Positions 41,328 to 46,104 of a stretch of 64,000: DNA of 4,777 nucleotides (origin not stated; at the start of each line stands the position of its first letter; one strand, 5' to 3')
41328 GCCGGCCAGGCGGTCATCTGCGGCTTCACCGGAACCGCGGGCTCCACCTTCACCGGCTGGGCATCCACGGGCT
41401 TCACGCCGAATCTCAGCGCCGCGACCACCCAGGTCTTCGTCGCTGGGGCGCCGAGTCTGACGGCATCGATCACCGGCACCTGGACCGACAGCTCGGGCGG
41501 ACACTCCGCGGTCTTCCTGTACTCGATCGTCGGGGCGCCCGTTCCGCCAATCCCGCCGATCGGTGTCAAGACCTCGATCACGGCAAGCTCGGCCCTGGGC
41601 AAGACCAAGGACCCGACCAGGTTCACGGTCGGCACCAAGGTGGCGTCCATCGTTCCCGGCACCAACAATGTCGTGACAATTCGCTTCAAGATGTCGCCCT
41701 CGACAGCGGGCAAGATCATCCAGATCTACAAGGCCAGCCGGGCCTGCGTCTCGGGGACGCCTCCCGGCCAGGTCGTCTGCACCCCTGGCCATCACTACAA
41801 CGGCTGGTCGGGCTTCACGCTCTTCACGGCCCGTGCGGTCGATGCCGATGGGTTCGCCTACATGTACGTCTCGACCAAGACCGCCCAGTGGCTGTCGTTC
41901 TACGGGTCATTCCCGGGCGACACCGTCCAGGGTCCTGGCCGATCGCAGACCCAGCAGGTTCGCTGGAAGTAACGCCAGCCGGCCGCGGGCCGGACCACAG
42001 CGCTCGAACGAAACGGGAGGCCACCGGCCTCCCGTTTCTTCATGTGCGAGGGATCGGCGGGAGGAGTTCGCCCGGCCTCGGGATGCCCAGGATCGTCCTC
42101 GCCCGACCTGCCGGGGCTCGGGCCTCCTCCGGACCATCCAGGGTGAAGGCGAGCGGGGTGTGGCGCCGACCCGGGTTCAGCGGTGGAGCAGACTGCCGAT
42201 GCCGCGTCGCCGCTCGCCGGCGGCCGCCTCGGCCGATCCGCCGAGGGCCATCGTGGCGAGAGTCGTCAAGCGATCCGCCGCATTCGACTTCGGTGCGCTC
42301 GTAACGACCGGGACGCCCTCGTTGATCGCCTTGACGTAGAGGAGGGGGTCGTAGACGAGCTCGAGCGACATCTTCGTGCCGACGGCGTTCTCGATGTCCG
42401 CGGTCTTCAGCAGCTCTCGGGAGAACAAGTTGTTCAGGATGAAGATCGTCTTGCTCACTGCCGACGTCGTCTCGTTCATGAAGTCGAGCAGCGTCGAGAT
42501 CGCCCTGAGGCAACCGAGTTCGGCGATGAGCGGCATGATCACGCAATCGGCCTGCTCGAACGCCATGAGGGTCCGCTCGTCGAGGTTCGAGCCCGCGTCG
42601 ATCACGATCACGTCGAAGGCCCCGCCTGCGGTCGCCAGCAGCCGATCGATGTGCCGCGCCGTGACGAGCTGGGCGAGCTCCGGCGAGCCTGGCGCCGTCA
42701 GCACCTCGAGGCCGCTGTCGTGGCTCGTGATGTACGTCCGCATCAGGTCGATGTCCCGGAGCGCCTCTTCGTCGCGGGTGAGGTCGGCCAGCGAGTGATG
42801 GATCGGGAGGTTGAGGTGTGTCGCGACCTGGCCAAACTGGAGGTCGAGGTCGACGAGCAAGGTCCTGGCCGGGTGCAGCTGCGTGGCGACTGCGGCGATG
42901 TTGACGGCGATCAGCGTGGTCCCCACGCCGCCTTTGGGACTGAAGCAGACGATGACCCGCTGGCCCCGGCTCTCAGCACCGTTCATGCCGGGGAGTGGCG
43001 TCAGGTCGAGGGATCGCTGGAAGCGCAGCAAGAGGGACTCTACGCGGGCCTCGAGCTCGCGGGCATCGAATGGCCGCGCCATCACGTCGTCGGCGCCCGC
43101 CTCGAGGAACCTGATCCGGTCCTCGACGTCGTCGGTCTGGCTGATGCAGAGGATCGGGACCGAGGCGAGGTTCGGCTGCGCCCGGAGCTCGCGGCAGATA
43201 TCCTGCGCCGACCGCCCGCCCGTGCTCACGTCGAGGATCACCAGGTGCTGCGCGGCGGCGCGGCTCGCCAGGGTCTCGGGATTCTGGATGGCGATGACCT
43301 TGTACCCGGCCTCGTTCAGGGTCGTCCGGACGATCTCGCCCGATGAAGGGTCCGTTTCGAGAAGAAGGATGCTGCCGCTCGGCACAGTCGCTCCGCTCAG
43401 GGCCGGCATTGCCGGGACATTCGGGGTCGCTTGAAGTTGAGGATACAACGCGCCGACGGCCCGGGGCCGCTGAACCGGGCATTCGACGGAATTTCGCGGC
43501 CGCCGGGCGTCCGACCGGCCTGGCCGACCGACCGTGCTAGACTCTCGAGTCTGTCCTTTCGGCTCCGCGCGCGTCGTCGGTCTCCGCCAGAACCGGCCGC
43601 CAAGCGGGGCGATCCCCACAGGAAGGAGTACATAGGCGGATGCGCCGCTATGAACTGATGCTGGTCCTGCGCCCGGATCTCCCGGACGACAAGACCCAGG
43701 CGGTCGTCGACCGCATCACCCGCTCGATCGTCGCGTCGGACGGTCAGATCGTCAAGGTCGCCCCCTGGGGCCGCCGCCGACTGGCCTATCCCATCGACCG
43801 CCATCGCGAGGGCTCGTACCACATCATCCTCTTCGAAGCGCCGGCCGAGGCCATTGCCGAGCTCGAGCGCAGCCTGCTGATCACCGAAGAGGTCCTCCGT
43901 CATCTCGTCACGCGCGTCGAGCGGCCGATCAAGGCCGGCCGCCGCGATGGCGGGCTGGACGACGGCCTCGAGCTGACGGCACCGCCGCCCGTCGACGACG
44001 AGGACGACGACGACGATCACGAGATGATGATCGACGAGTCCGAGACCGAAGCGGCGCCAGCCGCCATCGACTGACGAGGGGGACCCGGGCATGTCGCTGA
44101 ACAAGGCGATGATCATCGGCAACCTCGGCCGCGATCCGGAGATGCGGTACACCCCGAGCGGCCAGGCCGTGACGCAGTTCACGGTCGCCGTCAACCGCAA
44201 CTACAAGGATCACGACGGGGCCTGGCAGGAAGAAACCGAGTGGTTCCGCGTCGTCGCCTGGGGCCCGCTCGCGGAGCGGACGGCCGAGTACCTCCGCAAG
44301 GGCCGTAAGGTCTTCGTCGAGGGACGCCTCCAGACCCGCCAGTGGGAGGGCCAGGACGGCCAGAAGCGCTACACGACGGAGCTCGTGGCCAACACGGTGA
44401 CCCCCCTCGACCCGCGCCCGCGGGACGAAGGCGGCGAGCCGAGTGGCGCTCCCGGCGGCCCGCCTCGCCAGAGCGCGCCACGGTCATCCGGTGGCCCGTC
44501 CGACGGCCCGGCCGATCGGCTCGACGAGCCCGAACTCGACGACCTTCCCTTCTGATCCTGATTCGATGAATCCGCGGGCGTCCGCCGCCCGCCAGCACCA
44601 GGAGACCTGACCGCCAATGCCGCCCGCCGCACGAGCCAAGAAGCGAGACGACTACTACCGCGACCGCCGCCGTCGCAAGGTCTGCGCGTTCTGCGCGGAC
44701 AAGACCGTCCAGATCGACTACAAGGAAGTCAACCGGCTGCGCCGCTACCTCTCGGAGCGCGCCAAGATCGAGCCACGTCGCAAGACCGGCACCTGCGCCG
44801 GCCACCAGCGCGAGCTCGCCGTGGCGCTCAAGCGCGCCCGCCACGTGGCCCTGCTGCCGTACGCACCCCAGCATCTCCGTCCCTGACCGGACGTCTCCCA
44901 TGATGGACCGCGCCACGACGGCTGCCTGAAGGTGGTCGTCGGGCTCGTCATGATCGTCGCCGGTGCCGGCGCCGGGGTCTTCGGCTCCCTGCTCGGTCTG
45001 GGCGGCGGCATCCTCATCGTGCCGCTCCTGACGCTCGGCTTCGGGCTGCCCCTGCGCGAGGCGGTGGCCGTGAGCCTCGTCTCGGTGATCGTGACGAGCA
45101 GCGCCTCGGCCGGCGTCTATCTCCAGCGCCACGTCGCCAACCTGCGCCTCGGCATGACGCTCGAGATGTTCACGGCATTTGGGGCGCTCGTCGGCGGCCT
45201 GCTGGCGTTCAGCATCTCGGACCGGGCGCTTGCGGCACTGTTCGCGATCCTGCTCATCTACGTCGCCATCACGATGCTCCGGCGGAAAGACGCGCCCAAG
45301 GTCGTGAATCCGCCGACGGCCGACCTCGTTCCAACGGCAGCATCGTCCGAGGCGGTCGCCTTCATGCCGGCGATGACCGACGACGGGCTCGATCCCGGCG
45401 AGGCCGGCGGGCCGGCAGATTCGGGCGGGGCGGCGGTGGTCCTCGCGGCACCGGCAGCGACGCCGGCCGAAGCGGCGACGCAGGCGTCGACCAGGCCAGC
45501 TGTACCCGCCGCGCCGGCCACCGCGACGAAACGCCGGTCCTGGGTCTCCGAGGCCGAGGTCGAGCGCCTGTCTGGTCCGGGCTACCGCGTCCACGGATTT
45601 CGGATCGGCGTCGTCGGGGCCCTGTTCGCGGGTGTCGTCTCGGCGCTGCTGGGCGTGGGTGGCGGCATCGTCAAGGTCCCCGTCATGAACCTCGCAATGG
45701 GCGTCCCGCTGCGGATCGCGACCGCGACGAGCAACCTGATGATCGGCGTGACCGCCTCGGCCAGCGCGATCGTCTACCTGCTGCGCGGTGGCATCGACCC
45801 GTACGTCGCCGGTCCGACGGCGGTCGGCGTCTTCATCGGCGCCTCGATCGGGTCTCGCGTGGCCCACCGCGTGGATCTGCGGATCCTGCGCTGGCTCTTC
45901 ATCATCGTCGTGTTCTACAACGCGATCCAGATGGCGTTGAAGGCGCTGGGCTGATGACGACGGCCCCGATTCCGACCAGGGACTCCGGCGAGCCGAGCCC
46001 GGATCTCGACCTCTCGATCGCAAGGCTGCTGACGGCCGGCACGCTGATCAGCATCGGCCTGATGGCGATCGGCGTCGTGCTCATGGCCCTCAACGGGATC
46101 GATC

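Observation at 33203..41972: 8.8-kb gene for a ~2,900-aa secreted protein built from 29 tandem copies of a repeat I cannot assign to any named family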

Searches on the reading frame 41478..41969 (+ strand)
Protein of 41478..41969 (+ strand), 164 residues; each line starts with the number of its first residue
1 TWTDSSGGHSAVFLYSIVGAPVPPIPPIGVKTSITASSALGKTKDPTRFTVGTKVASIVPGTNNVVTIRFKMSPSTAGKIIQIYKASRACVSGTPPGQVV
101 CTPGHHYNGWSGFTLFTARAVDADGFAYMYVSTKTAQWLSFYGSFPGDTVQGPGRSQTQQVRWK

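Call 15: search_protein_families(library=pfam, max_evalue=1, proteins=[window:41478-41969:+])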
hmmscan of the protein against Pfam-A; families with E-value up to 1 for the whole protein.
seq(164 aa): 0 families

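Call 48: find_homologous_proteins(query=A3, max_evalue=0.01)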
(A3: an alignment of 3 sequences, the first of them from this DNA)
Query A3 (3 sequences) (146 aa, profile of the alignment): 3 proteins with E <= 0.01 among 1284 candidates.
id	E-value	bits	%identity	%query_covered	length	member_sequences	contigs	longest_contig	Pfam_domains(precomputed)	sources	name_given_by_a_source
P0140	4.2e-35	139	73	60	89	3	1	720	-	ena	-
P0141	3.9e-28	116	44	77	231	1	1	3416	-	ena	-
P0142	7.0e-24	103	39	94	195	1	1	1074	-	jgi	jgi:hypothetical protein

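Call 49: find_related_loci(query=A3, collection=genome_contigs, flank=10000)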
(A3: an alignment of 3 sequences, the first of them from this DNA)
Query A3 (146 aa) in genome_contigs; peptide patterns used: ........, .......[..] (x = any residue, [..] = any of these).
54 stretches matched a pattern, but none encodes a relative of the query by tblastn (E <= 1e-3).
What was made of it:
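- Tried and rejected: The genome_contigs scan with the C-terminal domain found no relative (call 49).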

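Call 58: find_related_loci(query=A3, collection=metagenome_contigs, flank=10000)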
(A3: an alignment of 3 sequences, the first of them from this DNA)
Query A3 (146 aa) in metagenome_contigs; peptide patterns used: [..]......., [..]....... (x = any residue, [..] = any of these).
163 stretches matched a pattern; 2 encode a relative of the query (tblastn E <= 1e-3); 2 distinct loci.
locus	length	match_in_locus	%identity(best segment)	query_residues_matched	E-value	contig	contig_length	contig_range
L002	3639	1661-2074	75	9-146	4e-70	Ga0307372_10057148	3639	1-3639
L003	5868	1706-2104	67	13-146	2e-58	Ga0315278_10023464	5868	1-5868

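Call 60: predict_structure(alignment_id=A4)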
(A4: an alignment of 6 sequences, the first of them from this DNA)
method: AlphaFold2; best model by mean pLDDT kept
length: 146 residues; sequences in the alignment: 6
mean_pLDDT: 70.6   pTM: 0.67
mean pLDDT of the five models: 70.6, 64.2, 64.2, 60.8, 59.5
residues with pLDDT >= 90: 7; 70-90: 84; 50-70: 25; < 50: 30
segments of 3 or more residues with pLDDT < 50: 1-17, 24-26, 28-32, 134-137
pLDDT, mean of each block of 10 residues (from residue 1): 42 43 48 63 77 81 88 73 81 87 88 83 79 52 76
secondary structure, 60 per line:
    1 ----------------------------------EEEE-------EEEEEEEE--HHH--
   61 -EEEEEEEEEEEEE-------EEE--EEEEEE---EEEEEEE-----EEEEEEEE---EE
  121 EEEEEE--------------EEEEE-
elements in order: E35-38 E46-53 E62-74 E82-84 E87-92 E96-102 E108-115 E119-126 E141-145
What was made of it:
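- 41532..41972 (+): C-terminal beta-sandwich domain (146 aa, own Cys pair, ends ............) and stop codon. AF2 pLDDT 70.6, all-beta (call 60).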

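Call 64: fold_search(model_id=the predicted structure, library=pdb)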
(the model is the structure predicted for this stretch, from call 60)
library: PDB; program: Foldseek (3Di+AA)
matches with E <= 10: 1422; with E <= 0.001: 0
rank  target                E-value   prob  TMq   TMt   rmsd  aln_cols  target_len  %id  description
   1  9jzp_A                1.1e-03  1.00  0.40  0.24   5.6       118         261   11  Crystal structure of Nir2 C-terminal domain (released 2025-10-15)
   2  9jz1_B                1.2e-03  1.00  0.39  0.24   5.7       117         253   12  Crystal structure of Nir2 C-terminal domain in complex with phosphate (released 2025-10-15)
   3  6fvi                  2.2e-03  0.96  0.33  0.34   7.9       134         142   11  ASH / PapD-like domain of human CEP192 (PapD-like domain 7) (released 2019-03-20)
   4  4gej_J                2.8e-03  0.94  0.32  0.35   7.6       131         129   10  N-terminal domain of VDUP-1 (released 2013-02-27)
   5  9jzp_B                3.8e-03  1.00  0.38  0.24   5.5       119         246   10  Crystal structure of Nir2 C-terminal domain (released 2025-10-15)
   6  5xxz_B                5.0e-03  0.97  0.38  0.06   5.8       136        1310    7  Crystal structure of a serine protease from Streptococcus species (released 2018-08-08)
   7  7xdi_E                6.7e-03  1.00  0.39  0.32   5.7       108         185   12  Tail structure of bacteriophage SSV19 (released 2022-08-10)
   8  6igo_A                6.7e-03  0.98  0.38  0.45   8.4       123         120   16  Crystal structure of myelin protein zero-like protein 1 (MPZL1) (released 2018-11-28)
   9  3gfu_C                7.1e-03  0.72  0.26  0.20   9.4       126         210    8  FaeE-FaeG chaperone-major pilin complex of F4 ac 5/95 fimbriae (released 2009-10-20)
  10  4bk8                  7.6e-03  0.99  0.36  0.42   5.6       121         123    8  Superoxide reductase (Neelaredoxin) from Ignicoccus hospitalis (released 2014-04-02)
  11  6igo_B                7.6e-03  0.97  0.38  0.45   8.5       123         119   16  Crystal structure of myelin protein zero-like protein 1 (MPZL1) (released 2018-11-28)
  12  6arq_A                9.0e-03  0.98  0.37  0.48   7.4       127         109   10  Crystal structure of CD96 (D1) bound to CD155/necl-5 (D1-3) (released 2018-11-21)
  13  4kuc_F                9.6e-03  0.95  0.35  0.40   7.6       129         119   16  Crystal structure of ricin-A chain in complex with the antibody 6C2 (released 2013-07-17)
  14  7w14_E                1.2e-02  0.96  0.38  0.44   8.4       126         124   10  Coxsackievirus B3 at pH7.4 (VP3-234E) incubation with coxsackievirus and adenovirus receptor for 20min (released 2022-01-19)
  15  5lm8_A                1.2e-02  0.84  0.33  0.11  14.5       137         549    9  Crystal structure of a laccase-like multicopper oxidase McoG from from Aspergillus niger (released 2017-05-03)
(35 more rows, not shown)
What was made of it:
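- Tried and rejected: For the C-terminal domain Foldseek gave nothing specific either (TM at most 0.42) (call 64).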

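Call 66: search_protein_families(library=ncbifam, max_evalue=1, proteins=[window:41532-41969:+])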
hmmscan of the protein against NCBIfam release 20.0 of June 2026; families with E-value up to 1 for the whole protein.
seq(146 aa): 0 families
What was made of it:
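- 41532..41972 (+): No Pfam or NCBIfam hit (calls 15, 66).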

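Call 87: search_solved_structures(query=A4, max_evalue=10)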
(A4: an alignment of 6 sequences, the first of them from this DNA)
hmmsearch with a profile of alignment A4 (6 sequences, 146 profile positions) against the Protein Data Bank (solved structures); distinct sequences matched with E-value up to 10: 1.
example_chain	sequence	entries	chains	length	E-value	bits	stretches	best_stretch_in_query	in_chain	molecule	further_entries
6zu5_SP0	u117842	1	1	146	0.98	12.6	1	25-88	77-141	uS19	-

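Call 88: search_protein_families(library=pfam, max_evalue=0.00001, proteins=[P0141, P0142])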
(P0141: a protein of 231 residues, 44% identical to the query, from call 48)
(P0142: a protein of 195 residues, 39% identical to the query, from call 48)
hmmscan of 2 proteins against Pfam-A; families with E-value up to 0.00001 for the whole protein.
P0141 (231 aa): 0 families

P0142 (195 aa): 0 families

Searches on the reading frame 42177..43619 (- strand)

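Call 25: search_protein_families(library=ncbifam, max_evalue=0.00001, proteins=[window:42177-43619:-])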
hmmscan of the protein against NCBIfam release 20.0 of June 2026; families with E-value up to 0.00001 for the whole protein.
window:42177-43619:- (480 aa): 45 families (the best 25 are shown)
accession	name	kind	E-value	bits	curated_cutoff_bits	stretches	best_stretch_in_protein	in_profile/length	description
TIGR02154.1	PhoB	equivalog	1.1e-20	73.9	296.2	1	83-202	4-125/226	phosphate regulon transcriptional regulator PhoB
NF045944.1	ResRegRpaBCyano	equivalog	1.5e-20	73.6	330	1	90-203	6-118/229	response regulator transcription factor RpaB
NF007005.1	PRK09468.1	equivalog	4.2e-18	65.6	331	1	83-204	5-126/237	osmolarity response regulator transcription factor OmpR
NF053854.1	RespRegPhoBBctds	equivalog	6.8e-18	64.8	270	1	84-202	1-120/225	two-component system response regulator PhoB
NF008296.0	PRK11083.1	equivalog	1.3e-17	64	273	1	83-205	5-126/228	two-component system response regulator CreB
TIGR01387.1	cztR_silR_copR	subfamily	1.9e-16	60.4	279.2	1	84-200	1-117/218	heavy metal response regulator transcription factor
NF045914.1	RespRegNblR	equivalog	2e-16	60.2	300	1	81-195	6-120/228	response regulator transcription factor NblR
NF040689.1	MtrAB_MtrA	equivalog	3.2e-16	59.3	300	1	84-200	1-116/219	MtrAB system response regulator MtrA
NF041734.1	resp_reg_RppA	equivalog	6.7e-16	58.3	250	1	84-201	3-122/229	two-component system response regulator RppA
NF041733.1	resp_reg_CseB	equivalog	2.1e-15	56.7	350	1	83-204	2-122/228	two-component system response regulator CseB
NF007982.1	PRK10710.1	equivalog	3.1e-15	56.4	380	1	82-205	8-130/235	envelope stress response regulator BaeR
NF041546.1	ParA_partition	equivalog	9.3e-15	54.7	180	1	320-455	62-201/203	ParA family partition ATPase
NF007135.0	PRK09581.1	equivalog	2e-14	53.3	474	1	95-202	16-124/457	PleD family two-component system response regulator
NF000402.1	vanR-B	exception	3.6e-14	52.7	480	1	83-199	4-119/219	vancomycin resistance response regulator transcription factor VanR-B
NF008567.0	PRK11517.1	equivalog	5.6e-14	52.1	353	1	84-199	3-117/223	response regulator transcription factor HprR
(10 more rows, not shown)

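Call 27: search_protein_families(library=pfam, max_evalue=0.0001, proteins=[window:42177-43619:-])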
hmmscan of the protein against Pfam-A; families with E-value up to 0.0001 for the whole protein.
window:42177-43619:- (480 aa): 3 families
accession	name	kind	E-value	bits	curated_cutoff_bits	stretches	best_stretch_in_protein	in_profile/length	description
PF00072.30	Response_reg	-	2e-14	54.2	30.2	1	84-193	1-110/111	Response regulator receiver domain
PF13614.12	AAA_31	-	9.2e-13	48.9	27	1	221-391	2-174/177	AAA domain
PF01656.29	CbiA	-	1.6e-05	25.3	25.4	1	223-412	1-99/125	CobQ/CobB/MinD/ParA nucleotide binding domain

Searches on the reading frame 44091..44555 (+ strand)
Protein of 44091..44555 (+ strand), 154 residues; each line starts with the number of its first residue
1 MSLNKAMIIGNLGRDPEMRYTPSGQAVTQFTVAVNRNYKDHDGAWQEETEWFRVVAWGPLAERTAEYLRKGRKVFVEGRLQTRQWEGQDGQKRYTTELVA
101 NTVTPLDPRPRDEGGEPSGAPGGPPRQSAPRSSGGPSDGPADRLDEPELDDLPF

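Call 27: search_protein_families(library=pfam, max_evalue=0.0001, proteins=[window:44091-44555:+])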
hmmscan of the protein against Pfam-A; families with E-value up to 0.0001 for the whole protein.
window:44091-44555:+ (154 aa): 1 family
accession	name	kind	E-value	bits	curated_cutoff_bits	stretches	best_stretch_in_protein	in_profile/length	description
PF00436.31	SSB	-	2e-42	143.9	26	1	3-104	1-102/104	Single-strand binding protein family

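Call 50: find_encoding_contigs(protein=window:44091-44555:+, flank=1000, max_places=3)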
Protein window:44091-44555:+ (154 aa): no gene with exactly this product is on record in the collection.

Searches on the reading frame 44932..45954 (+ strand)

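Call 25: search_protein_families(library=ncbifam, max_evalue=0.00001, proteins=[window:44932-45954:+])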
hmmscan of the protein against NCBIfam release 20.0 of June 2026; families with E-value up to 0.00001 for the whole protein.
window:44932-45954:+ (340 aa): 2 families
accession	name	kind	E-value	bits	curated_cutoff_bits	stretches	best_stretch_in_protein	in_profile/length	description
NF040961.1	MamO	equivalog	1e-07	30.7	800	1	221-334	527-647/648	magnetosome protein MamO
NF007909.0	PRK10621.1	equivalog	1.3e-06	27.9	383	0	228-329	17-116/266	hypothetical protein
